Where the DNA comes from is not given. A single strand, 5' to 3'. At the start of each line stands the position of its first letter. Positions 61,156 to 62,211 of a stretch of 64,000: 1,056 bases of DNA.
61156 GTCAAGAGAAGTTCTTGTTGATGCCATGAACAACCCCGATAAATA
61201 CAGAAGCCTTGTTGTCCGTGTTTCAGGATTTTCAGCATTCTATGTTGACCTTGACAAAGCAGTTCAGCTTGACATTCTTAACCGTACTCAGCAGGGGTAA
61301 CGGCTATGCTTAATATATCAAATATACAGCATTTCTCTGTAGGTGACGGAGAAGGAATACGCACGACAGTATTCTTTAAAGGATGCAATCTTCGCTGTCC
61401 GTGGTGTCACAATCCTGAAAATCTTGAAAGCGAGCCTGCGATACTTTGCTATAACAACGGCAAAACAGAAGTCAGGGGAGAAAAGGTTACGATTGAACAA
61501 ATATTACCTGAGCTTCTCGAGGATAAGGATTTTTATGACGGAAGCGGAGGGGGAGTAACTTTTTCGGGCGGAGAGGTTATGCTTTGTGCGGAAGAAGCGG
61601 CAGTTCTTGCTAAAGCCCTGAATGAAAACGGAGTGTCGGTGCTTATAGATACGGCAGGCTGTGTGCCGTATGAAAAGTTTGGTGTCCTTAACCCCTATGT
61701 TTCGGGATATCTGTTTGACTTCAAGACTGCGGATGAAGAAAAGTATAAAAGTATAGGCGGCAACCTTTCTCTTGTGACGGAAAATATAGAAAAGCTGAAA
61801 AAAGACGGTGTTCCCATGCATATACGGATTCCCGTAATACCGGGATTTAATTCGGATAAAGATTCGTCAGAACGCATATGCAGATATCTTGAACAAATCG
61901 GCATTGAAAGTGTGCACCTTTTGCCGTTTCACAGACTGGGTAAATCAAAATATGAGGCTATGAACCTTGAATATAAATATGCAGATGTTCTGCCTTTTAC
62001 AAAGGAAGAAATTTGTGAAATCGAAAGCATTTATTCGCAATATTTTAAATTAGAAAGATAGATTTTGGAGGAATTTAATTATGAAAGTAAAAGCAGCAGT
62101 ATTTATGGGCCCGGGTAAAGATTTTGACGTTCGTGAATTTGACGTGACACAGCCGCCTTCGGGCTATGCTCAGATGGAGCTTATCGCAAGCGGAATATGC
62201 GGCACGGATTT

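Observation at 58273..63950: Second short-GRE operon (AraC, GRE, activase, Zn-ADH, SASA-type esterase): a paralogous radical pathway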

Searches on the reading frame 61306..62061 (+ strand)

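Call 3: search_protein_families(library=pfam, proteins=[window:61306-62061:+])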
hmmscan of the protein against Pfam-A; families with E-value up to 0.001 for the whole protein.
window:61306-62061:+ (251 aa): 2 families
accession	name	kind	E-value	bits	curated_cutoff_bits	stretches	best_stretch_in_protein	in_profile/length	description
PF04055.27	Radical_SAM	-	1.9e-18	67.6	29.5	1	22-184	2-157/166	Radical SAM superfamily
PF13353.11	Fer4_12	-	6.3e-11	43.2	22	1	14-110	2-82/137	4Fe-4S single cluster domain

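Call 4: search_protein_families(library=ncbifam, proteins=[window:61306-62061:+])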
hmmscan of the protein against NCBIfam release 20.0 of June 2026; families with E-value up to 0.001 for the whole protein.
window:61306-62061:+ (251 aa): 19 families
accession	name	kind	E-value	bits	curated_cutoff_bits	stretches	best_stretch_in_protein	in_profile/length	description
TIGR02494.1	PFLE_PFLC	subfamily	1.6e-69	234.4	174.35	2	48-244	92-290/293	glycyl-radical enzyme activating protein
NF043069.1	T4HPD_activ_SAM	equivalog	7.4e-67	225.8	425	2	47-245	91-290/299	trans-4-hydroxy-L-proline dehydratase activase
NF048010.1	SfplDhtActHpsHDes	equivalog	3.5e-56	190.2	430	2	55-241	106-296/298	(2S)-3-sulfopropanediol dehydratase activating enzyme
NF007483.0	PRK10076.1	equivalog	3.3e-53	180.8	326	1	4-239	24-277/292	[formate-C-acetyltransferase]-activating enzyme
NF033719.1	ind_deCO2_activ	equivalog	1.3e-51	175.7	425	2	48-242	99-292/302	indoleacetate decarboxylase activase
TIGR04395.1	cutC_activ_rSAM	equivalog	5.6e-51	173.7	360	2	54-246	103-300/309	choline TMA-lyase-activating enzyme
NF033717.2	HPDL_rSAM_activ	equivalog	1.1e-46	159.5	420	2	48-244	100-297/311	4-hydroxyphenylacetate decarboxylase activase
TIGR04003.1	rSAM_BssD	equivalog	2.5e-46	158.3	496.45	2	48-230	96-283/314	[benzylsuccinate synthase]-activating enzyme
TIGR02493.1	PFLA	equivalog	9e-45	152.9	231.75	1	6-244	4-233/235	pyruvate formate-lyase-activating protein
NF048008.1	SfplDhtActHpfHKleb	equivalog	4.7e-44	150.9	500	2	57-238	103-287/308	(2S)-3-sulfopropanediol dehydratase activating enzyme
NF008356.0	PRK11145.1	equivalog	7.8e-39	133.4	375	1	6-247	9-241/246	pyruvate formate lyase 1-activating protein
TIGR04041.1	activase_YjjW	hypoth_equivalog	3.8e-31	108.5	250.2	2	55-217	87-247/276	YjjW family glycine radical enzyme activase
TIGR02495.1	NrdG2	equivalog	4e-22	78.5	131.15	1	4-196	2-181/193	anaerobic ribonucleoside-triphosphate reductase activating protein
TIGR02491.1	NrdG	equivalog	4.9e-10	39.6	126.1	1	3-96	1-81/154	anaerobic ribonucleoside-triphosphate reductase activating protein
TIGR03963.1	rSAM_QueE_Clost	equivalog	1.4e-08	34.7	260.1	1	14-158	11-142/219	putative 7-carboxy-7-deazaguanine synthase QueE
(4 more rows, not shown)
